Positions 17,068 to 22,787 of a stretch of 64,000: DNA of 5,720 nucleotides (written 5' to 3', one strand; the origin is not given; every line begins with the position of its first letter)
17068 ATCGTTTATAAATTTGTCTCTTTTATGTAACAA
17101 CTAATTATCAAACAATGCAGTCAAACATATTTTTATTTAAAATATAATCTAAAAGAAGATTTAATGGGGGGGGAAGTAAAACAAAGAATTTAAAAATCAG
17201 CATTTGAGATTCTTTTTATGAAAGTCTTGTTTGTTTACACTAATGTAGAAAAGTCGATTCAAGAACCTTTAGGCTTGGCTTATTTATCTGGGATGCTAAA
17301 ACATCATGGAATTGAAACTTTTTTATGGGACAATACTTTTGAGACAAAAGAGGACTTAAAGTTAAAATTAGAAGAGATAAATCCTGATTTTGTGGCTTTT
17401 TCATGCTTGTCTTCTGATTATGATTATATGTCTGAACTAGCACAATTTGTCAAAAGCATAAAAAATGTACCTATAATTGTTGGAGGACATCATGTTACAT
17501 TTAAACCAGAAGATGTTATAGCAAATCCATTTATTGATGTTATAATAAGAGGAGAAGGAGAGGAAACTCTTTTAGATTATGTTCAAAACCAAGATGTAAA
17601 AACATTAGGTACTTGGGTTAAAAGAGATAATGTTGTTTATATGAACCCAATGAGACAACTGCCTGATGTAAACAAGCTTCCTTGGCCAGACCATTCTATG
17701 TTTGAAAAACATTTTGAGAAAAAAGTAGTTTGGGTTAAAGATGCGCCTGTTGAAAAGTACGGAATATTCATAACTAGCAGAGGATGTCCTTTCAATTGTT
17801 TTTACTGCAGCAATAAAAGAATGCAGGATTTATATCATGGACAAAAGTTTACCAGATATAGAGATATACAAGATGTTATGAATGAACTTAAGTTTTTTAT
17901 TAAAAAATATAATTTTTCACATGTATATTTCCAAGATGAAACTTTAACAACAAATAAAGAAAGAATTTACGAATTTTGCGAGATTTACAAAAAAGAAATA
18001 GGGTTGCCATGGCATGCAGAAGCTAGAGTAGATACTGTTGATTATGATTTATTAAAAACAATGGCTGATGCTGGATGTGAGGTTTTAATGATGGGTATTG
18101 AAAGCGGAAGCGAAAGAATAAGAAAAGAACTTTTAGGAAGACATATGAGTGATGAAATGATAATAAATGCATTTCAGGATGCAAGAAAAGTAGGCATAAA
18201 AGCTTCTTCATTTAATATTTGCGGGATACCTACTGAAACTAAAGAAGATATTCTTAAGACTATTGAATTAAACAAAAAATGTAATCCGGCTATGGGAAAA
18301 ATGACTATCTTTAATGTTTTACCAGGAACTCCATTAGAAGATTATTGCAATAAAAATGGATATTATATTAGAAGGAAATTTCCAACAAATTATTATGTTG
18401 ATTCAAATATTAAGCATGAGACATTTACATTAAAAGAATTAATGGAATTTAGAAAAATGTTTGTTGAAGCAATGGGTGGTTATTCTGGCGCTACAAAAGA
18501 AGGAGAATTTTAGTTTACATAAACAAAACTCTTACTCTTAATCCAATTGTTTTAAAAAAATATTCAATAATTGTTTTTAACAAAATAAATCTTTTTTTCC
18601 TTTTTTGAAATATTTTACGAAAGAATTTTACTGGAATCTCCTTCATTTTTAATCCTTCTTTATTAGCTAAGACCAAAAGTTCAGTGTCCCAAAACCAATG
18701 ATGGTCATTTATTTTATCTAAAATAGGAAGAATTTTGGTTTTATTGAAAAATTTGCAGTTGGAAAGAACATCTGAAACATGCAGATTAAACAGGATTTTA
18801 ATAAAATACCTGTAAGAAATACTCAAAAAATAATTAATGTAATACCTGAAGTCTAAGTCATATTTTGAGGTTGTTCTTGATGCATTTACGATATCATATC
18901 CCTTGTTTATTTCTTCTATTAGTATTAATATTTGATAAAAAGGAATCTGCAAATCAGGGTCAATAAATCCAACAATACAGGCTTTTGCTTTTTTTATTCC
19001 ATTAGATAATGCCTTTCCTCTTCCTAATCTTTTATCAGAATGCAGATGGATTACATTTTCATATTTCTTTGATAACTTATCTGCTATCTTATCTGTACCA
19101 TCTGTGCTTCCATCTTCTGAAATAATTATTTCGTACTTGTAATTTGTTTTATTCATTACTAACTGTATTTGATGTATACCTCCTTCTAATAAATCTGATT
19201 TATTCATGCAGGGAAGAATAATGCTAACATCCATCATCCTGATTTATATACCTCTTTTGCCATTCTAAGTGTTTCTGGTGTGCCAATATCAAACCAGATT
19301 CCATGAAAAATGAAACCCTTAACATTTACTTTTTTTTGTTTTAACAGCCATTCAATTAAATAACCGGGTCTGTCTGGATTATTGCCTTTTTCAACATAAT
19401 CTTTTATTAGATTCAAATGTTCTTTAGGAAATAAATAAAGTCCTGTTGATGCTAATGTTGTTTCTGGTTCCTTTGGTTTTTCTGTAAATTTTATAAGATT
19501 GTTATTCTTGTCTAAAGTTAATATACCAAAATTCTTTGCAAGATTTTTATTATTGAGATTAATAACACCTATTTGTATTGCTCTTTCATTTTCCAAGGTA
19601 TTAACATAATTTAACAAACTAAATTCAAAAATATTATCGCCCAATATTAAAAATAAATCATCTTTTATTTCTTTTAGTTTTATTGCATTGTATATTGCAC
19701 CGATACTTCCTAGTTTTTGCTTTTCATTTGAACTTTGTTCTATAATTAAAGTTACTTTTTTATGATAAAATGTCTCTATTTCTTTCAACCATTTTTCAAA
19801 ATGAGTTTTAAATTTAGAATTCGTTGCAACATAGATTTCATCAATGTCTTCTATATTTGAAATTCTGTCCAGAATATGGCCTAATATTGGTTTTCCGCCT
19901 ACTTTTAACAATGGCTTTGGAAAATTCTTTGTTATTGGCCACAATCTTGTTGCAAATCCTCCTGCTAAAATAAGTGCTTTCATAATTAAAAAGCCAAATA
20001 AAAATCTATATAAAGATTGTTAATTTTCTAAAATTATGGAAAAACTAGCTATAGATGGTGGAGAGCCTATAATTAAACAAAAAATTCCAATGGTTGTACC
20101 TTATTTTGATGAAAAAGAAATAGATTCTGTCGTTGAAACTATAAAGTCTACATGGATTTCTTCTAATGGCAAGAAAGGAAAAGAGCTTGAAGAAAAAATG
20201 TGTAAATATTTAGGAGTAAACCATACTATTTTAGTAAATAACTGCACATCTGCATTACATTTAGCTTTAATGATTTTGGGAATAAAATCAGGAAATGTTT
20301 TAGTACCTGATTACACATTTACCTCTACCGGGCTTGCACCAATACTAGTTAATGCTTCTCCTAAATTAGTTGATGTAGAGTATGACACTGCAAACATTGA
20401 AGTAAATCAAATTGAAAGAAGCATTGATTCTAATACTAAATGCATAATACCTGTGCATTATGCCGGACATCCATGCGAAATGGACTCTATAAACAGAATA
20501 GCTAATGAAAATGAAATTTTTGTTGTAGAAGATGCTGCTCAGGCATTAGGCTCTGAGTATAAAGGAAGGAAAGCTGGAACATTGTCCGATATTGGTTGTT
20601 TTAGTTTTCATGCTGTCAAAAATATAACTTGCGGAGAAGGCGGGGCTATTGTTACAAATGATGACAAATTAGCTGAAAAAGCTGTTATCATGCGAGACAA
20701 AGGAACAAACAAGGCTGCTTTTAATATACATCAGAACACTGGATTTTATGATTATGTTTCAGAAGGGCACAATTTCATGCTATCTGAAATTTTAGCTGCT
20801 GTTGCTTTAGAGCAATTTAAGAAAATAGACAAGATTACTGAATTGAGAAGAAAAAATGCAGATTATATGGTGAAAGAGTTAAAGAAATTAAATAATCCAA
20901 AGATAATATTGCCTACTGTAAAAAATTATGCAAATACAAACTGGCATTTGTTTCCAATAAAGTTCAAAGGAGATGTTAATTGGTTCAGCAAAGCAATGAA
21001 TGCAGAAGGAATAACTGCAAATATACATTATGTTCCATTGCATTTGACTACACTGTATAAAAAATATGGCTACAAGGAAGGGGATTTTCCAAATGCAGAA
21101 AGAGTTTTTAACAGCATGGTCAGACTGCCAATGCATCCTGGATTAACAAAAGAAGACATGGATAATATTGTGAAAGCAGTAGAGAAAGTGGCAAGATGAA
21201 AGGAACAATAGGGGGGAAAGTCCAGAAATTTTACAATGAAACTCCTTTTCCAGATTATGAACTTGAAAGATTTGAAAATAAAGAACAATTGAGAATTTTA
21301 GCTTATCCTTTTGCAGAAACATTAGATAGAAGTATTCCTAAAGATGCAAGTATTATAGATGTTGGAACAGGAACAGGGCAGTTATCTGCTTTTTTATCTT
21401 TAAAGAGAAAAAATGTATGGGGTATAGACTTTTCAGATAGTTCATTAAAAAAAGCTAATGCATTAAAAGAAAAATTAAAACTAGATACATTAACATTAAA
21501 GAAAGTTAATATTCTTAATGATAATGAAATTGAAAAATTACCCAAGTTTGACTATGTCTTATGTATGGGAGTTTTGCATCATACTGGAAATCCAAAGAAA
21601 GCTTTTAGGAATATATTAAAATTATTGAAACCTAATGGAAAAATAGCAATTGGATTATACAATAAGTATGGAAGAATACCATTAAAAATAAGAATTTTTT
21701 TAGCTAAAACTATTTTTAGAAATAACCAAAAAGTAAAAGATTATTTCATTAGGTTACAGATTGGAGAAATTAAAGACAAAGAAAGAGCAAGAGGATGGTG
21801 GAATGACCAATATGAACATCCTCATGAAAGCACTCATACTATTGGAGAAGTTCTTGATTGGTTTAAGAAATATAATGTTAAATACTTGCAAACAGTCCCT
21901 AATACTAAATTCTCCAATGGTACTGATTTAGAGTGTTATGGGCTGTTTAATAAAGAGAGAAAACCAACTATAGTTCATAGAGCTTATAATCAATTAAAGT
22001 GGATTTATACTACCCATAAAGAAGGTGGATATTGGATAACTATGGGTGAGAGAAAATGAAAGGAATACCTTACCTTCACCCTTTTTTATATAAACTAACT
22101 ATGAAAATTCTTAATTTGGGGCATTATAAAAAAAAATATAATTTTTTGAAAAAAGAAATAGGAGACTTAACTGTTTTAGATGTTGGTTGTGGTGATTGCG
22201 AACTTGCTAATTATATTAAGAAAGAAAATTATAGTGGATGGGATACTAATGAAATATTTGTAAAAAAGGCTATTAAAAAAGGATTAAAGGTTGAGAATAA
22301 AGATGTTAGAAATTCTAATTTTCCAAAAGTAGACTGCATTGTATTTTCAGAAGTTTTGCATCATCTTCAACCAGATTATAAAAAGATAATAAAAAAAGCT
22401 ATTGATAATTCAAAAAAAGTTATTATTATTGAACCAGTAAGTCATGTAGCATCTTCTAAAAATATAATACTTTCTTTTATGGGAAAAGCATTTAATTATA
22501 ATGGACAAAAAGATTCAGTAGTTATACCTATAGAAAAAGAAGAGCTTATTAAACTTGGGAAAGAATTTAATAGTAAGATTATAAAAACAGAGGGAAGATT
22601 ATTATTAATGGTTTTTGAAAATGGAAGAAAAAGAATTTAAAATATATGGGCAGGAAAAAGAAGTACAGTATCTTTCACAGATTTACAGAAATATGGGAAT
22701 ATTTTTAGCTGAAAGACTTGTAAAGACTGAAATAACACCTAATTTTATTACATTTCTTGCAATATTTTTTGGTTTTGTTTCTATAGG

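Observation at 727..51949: Exceptionally large (~50 kb) contiguous glycosylation island with AglB, AglH-like initiator, two flippases, three GT-C enzymes and at least 14 GT2/GT4 genes in an apparently small-genome archaeon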

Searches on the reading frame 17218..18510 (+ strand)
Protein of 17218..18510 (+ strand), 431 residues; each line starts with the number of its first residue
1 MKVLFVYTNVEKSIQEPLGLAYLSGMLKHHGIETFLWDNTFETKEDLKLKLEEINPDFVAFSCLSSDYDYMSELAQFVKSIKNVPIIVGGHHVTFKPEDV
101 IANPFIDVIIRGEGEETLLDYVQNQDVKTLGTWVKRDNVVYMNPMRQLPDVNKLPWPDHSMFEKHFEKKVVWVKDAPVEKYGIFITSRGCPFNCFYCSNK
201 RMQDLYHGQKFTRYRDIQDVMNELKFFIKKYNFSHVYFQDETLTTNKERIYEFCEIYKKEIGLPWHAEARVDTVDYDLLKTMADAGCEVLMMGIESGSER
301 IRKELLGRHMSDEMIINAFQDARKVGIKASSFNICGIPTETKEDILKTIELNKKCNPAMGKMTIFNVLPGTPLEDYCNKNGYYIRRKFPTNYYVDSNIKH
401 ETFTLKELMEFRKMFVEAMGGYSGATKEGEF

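Call 4: search_protein_families(library=pfam, proteins=[window:17218-18510:+], max_evalue=0.001)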
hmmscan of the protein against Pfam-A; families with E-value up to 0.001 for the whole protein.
window:17218-18510:+ (431 aa): 3 families
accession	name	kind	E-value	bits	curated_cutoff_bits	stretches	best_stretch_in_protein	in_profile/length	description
PF04055.27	Radical_SAM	-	1.7e-25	90.6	29.5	1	185-351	2-165/166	Radical SAM superfamily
PF02310.24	B12-binding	-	5.8e-23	81.5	32.1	1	12-119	9-118/121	B12 binding domain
PF19864.5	Radical_SAM_N2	-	9.2e-05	22.4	29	1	83-124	85-124/151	Radical SAM proteins, N-terminal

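Call 10: search_protein_families(library=ncbifam, proteins=[window:17218-18510:+], max_evalue=0.00001)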
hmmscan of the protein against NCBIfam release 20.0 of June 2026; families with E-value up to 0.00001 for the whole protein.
window:17218-18510:+ (431 aa): 26 families (the best 25 are shown)
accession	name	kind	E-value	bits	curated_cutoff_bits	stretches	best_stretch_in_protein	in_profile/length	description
TIGR03471.1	HpnJ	equivalog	2.2e-40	138.9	577.6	1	73-386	86-396/472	hopanoid biosynthesis associated radical SAM protein HpnJ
NF050148.1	rSAM_ApyD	equivalog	4e-39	134.6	750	1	53-376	72-392/645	RiPP biosynthesis radical SAM protein ApyD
TIGR02026.1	BchE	equivalog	1.3e-36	126.5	481.35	1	16-373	21-383/497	magnesium-protoporphyrin IX monomethyl ester anaerobic oxidative cyclase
NF038361.1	rSAM_Sden_1168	equivalog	1.8e-34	119.2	575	1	6-383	74-479/560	Sden_1168 family B12-binding radical SAM P-methyltransferase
TIGR04072.2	rSAM_ladder_B12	equivalog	3.2e-32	111.7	360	1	4-405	3-402/443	lipid biosynthesis B12-binding/radical SAM protein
TIGR04479.1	bcpD_PhpK_rSAM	subfamily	7.2e-32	110.4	600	1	18-374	73-428/504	PhpK family radical SAM P-methyltransferase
TIGR04013.1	B12_SAM_MJ_1487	hypoth_equivalog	1.1e-28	100.2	251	1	38-377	26-357/382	TIGR04013 family B12-binding domain/radical SAM domain-containing protein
TIGR04385.1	B12_rSAM_cofa1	equivalog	9.1e-23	81.2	450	1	16-352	19-361/438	B12 lower ligand biosynthesis radical SAM protein BzaD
TIGR04014.1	B12_SAM_MJ_0865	equivalog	5.3e-21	74.9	360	1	46-376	29-357/434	methyl-coenzyme M reductase glutamine C-methyltransferase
TIGR04295.1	B12_rSAM_oligo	hypoth_equivalog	1.2e-20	73.6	400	1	17-325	25-333/422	TIGR04295 family B12-binding domain-containing radical SAM protein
NF033070.1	rSAM_AprD4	equivalog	2.4e-20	72.9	500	1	184-385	199-397/456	AprD4 family radical SAM diol-dehydratase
TIGR04367.1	HpnR_B12_rSAM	equivalog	2.4e-20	72.5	650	1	7-371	13-367/490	hopanoid C-3 methylase HpnR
TIGR04190.1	B12_SAM_Ta0216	equivalog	1.6e-17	63.3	500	1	73-365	98-408/554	TIGR04190 family B12-binding domain/radical SAM domain protein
TIGR03975.1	rSAM_ocin_1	subfamily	2.1e-16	59.6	281.85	1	50-350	123-425/606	RiPP maturation radical SAM C-methyltransferase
NF045585.1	rSAM_slr0320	equivalog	2.5e-13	49.4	775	1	79-381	134-441/511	photosystem II high light acclimation radical SAM protein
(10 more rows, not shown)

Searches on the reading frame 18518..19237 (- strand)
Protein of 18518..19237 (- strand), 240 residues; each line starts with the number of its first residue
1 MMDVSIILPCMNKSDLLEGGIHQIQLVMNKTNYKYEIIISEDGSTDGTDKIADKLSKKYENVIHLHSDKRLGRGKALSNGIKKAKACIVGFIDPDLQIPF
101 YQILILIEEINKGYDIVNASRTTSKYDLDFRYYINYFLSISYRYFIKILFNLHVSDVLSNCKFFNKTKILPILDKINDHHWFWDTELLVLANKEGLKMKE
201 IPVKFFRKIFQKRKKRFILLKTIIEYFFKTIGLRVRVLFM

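Call 4: search_protein_families(library=pfam, proteins=[window:18518-19237:-], max_evalue=0.001)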
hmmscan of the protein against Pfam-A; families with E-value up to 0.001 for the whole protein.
window:18518-19237:- (240 aa): 2 families
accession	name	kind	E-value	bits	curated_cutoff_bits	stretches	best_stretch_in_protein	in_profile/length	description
PF00535.33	Glycos_transf_2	-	2.1e-26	93.3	23.3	1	5-166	1-161/168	Glycosyl transferase family 2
PF13641.12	Glyco_tranf_2_3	-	0.00039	21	27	1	4-95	3-96/230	Glycosyltransferase like family 2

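Call 46: search_protein_families(library=ncbifam, proteins=[window:18518-19237:-], max_evalue=1e-8)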
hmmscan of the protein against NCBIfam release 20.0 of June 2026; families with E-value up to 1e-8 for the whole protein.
window:18518-19237:- (240 aa): 8 families
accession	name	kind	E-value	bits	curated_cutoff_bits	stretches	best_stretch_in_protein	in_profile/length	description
NF047588.1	GlcsyltransPgfSStrep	equivalog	3.2e-17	62.7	500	1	2-169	1-164/308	glycosyltransferase PgfS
TIGR03937.1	PgaC_IcaA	equivalog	3.4e-14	52.6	422.3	1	3-111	46-151/407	poly-beta-1,6-N-acetyl-D-glucosamine synthase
NF007986.1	PRK10714.1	equivalog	6.6e-14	51.6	529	1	3-218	7-213/316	undecaprenyl-phosphate 4-deoxy-4-formamido-L-arabinose transferase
NF050050.1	ProtGlycPglI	equivalog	3.9e-12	46.2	500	1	3-118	3-116/306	GalNAc(5)-diNAcBac-PP-undecaprenol beta-1,3-glucosyltransferase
NF007482.0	PRK10073.1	equivalog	7.5e-11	41.6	423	1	3-109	7-111/334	glycosyltransferase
NF041875.1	EPS_EpsD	equivalog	8e-10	38.6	370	1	4-98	1-92/325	exopolysaccharide biosynthesis glycosyltransferase EpsD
TIGR04283.1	glyco_like_mftF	equivalog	2.8e-09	36.9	182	1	4-99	1-86/221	TIGR04283 family arsenosugar biosynthesis glycosyltransferase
NF047683.1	TeichurnBiosyTuaG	equivalog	4.9e-09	36.2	400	1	3-95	7-96/252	teichuronic acid biosynthesis protein TuaG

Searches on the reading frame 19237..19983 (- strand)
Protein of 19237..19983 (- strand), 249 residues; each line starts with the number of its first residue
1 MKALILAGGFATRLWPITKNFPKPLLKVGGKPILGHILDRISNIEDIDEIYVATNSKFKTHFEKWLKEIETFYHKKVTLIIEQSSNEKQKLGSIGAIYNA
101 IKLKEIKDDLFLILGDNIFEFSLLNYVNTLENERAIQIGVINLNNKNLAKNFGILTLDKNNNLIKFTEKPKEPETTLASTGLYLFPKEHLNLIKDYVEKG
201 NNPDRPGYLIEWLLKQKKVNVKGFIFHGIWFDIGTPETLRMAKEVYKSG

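Call 4: search_protein_families(library=pfam, proteins=[window:19237-19983:-], max_evalue=0.001)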
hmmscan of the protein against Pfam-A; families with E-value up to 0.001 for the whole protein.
window:19237-19983:- (249 aa): 3 families
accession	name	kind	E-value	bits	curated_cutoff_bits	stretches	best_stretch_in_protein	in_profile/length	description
PF00483.29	NTP_transferase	-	2e-41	142.7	21.2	1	2-246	1-242/245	Nucleotidyl transferase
PF12804.13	NTP_transf_3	-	8.1e-11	42.8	27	1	3-119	1-98/160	MobA-like NTP transferase domain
PF02348.25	CTP_transf_3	-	6.6e-06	26.5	22.6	1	23-64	16-57/217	Cytidylyltransferase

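Call 10: search_protein_families(library=ncbifam, proteins=[window:19237-19983:-], max_evalue=0.00001)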
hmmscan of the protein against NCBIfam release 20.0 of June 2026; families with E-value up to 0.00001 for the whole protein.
window:19237-19983:- (249 aa): 27 families (the best 25 are shown)
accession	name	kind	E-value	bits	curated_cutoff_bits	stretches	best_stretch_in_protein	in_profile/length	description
TIGR01208.1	rmlA_long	equivalog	1.5e-31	109.6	320.25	1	2-243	1-231/353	glucose-1-phosphate thymidylyltransferase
TIGR03992.1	Arch_glmU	subfamily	5.8e-29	101.1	292.1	1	1-240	1-221/393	bifunctional sugar-1-phosphate nucleotidylyltransferase/acetyltransferase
TIGR02091.1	glgC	equivalog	1.4e-26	93.4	424.9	1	2-237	2-250/364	glucose-1-phosphate adenylyltransferase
NF003670.0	PRK05293.1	equivalog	9.9e-26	90.5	470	1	3-240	7-252/382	glucose-1-phosphate adenylyltransferase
NF041313.1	UDPGP_AglF_Halo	equivalog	1.4e-24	86.9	400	1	1-242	1-230/234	UTP--glucose-1-phosphate uridylyltransferase AglF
NF052502.1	man1P_GTase_Rv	exception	2.8e-24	85.6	440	1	2-239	2-223/352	mannose-1-phosphate guanylyltransferase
NF041173.1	Sug_nt_acttase_Thmprot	equivalog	2e-23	83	600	1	1-238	1-219/405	bifunctional sugar-1-phosphate nucleotidylyltransferase/acetyltransferase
NF049965.1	GlMnHpPGnyltfHddC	equivalog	2e-22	80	300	1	1-239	1-214/221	D-glycero-D-manno-heptose 1-phosphate guanosyltransferase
NF002772.0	PRK02862.1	equivalog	1e-20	73.9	537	1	3-173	6-182/429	glucose-1-phosphate adenylyltransferase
NF045761.1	NAMPUrTaseMurU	equivalog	8.9e-19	68.2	250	1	1-243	1-224/226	N-acetylmuramate alpha-1-phosphate uridylyltransferase MurU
TIGR01207.1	rmlA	equivalog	2.5e-18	66.2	360.65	1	2-244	1-234/286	glucose-1-phosphate thymidylyltransferase RfbA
NF002023.0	PRK00844.1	subfamily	3.9e-18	65.5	458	1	3-224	9-244/408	glucose-1-phosphate adenylyltransferase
NF001947.0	PRK00725.1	subfamily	7.2e-17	61.2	470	1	3-216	19-248/426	glucose-1-phosphate adenylyltransferase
NF012024.0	PRK15480.1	equivalog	6.3e-14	51.8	588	1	2-237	5-231/292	glucose-1-phosphate thymidylyltransferase RfbA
TIGR01099.1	galU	equivalog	2.4e-13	50.3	326.8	1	1-236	2-255/261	UTP--glucose-1-phosphate uridylyltransferase GalU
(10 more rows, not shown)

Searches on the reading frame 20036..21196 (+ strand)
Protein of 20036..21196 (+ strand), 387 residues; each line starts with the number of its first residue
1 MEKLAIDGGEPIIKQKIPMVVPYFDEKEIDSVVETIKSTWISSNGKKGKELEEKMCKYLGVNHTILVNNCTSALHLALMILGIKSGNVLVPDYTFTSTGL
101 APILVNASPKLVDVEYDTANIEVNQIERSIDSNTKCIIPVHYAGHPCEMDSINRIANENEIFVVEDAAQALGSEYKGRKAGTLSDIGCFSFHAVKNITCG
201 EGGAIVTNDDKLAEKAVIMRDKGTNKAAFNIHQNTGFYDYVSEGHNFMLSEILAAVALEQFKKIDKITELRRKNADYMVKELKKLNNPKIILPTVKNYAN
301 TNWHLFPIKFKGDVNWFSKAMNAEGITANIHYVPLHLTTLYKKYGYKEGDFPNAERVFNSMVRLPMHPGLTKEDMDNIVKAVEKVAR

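Call 4: search_protein_families(library=pfam, proteins=[window:20036-21196:+], max_evalue=0.001)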
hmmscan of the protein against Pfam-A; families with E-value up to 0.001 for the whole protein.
window:20036-21196:+ (387 aa): 3 families
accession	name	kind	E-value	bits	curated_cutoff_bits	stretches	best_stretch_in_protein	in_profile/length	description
PF01041.23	DegT_DnrJ_EryC1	-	2.5e-109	366.2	19.8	1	24-382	3-359/360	DegT/DnrJ/EryC1/StrS aminotransferase family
PF01212.27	Beta_elim_lyase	-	1.3e-05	25.1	27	1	49-287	35-270/288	Beta-eliminating lyase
PF00266.25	Aminotran_5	-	0.00025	20.6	21.5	1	50-297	47-306/371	Aminotransferase class-V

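Call 10: search_protein_families(library=ncbifam, proteins=[window:20036-21196:+], max_evalue=0.00001)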
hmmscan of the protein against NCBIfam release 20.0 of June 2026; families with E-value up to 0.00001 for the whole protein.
window:20036-21196:+ (387 aa): 9 families
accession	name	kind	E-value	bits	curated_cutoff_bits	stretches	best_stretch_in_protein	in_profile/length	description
NF008687.0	PRK11706.1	equivalog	5.7e-99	331.4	375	1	17-385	2-373/375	dTDP-4-amino-4,6-dideoxygalactose transaminase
TIGR03588.1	PseC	equivalog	3.1e-92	309.4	423.5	1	18-385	3-379/380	UDP-4-amino-4,6-dideoxy-N-acetyl-beta-L-altrosamine transaminase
TIGR02379.1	ECA_wecE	subfamily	1.7e-85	287.1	434.85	1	17-384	2-373/376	dTDP-4-amino-4,6-dideoxy-D-glucose transaminase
NF008658.2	PRK11658.1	equivalog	3.3e-78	263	631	1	16-386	4-377/379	UDP-4-amino-4-deoxy-L-arabinose aminotransferase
TIGR04181.1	NHT_00031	hypoth_equivalog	6.9e-68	229.1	420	1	17-365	1-357/359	LegC family aminotransferase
NF011936.0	PRK15407.1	equivalog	2e-53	181.7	423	1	15-385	35-435/440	lipopolysaccharide biosynthesis protein RfbH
TIGR04427.1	PLP_DesI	equivalog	3e-50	171.5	650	1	2-382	6-379/390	dTDP-4-dehydro-6-deoxyglucose aminotransferase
TIGR01977.1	am_tr_V_EF2568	hypoth_equivalog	1.1e-06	27.9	377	1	53-290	51-294/376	cysteine desulfurase family protein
TIGR01265.1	tyr_nico_aTase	subfamily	2e-06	27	292.45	0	56-147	91-182/403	tyrosine/nicotianamine family aminotransferase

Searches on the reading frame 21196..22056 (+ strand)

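Call 4: search_protein_families(library=pfam, proteins=[window:21196-22056:+], max_evalue=0.001)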
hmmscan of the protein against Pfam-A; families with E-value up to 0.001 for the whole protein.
window:21196-22056:+ (287 aa): 14 families
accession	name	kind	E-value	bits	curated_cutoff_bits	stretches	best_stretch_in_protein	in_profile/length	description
PF13847.12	Methyltransf_31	-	4.1e-21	75.6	27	1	49-157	3-114/145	Methyltransferase domain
PF08242.18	Methyltransf_12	-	3.9e-19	69.6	30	1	54-150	1-98/98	Methyltransferase domain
PF13489.12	Methyltransf_23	-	8.8e-18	65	27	1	45-232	19-163/164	Methyltransferase domain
PF08241.18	Methyltransf_11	-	7.2e-16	59.1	21.2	1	54-152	1-95/95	Methyltransferase domain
PF13649.12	Methyltransf_25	-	1.5e-14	54.9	27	1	53-148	1-97/97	Methyltransferase domain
PF08003.17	Methyltransf_9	-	6e-07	29.2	23.8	1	49-151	115-216/315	Protein of unknown function (DUF1698)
PF03848.20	TehB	-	5.7e-06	26.3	20.4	1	49-129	30-107/193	Tellurite resistance protein TehB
PF13679.12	Methyltransf_32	-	1e-05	26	27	1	48-114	24-97/143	Methyltransferase domain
PF05175.20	MTS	-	1e-05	25.7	23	1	41-154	25-140/170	Methyltransferase small domain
PF01728.25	FtsJ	-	2.8e-05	24.6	24.1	1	47-165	19-139/181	FtsJ-like methyltransferase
PF05219.18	DREV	-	3.7e-05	23.4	26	1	48-154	93-188/265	DREV methyltransferase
PF02527.21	GidB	-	5.9e-05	22.9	27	1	50-150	48-144/184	rRNA small subunit methyltransferase G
PF06325.19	PrmA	-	6e-05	23.1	22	1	41-123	153-232/296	Ribosomal protein L11 methyltransferase (PrmA)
PF01209.24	Ubie_methyltran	-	0.0007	19.5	20.1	0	50-151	48-150/233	ubiE/COQ5 methyltransferase family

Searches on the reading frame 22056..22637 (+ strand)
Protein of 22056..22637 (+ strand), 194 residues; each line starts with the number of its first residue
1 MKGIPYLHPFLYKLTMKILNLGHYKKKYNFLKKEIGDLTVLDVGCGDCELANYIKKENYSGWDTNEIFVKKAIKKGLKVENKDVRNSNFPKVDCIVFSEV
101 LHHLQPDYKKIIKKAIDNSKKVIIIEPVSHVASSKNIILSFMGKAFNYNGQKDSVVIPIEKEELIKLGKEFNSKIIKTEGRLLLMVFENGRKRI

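Call 4: search_protein_families(library=pfam, proteins=[window:22056-22637:+], max_evalue=0.001)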
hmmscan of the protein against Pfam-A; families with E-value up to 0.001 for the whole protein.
window:22056-22637:+ (194 aa): 6 families
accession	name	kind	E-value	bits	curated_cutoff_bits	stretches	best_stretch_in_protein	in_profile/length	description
PF13489.12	Methyltransf_23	-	4.1e-08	33.6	27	1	32-121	18-113/164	Methyltransferase domain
PF13649.12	Methyltransf_25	-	1.1e-07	32.9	27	1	40-116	1-90/97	Methyltransferase domain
PF08242.18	Methyltransf_12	-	1.7e-07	32.3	30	1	41-114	1-87/98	Methyltransferase domain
PF08241.18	Methyltransf_11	-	2.3e-06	28.6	21.2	1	41-114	1-82/95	Methyltransferase domain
PF07021.18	MetW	-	3e-06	27.5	21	1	39-127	16-110/193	Methionine biosynthesis protein MetW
PF13847.12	Methyltransf_31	-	5.5e-05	23.3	27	1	37-129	4-113/145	Methyltransferase domain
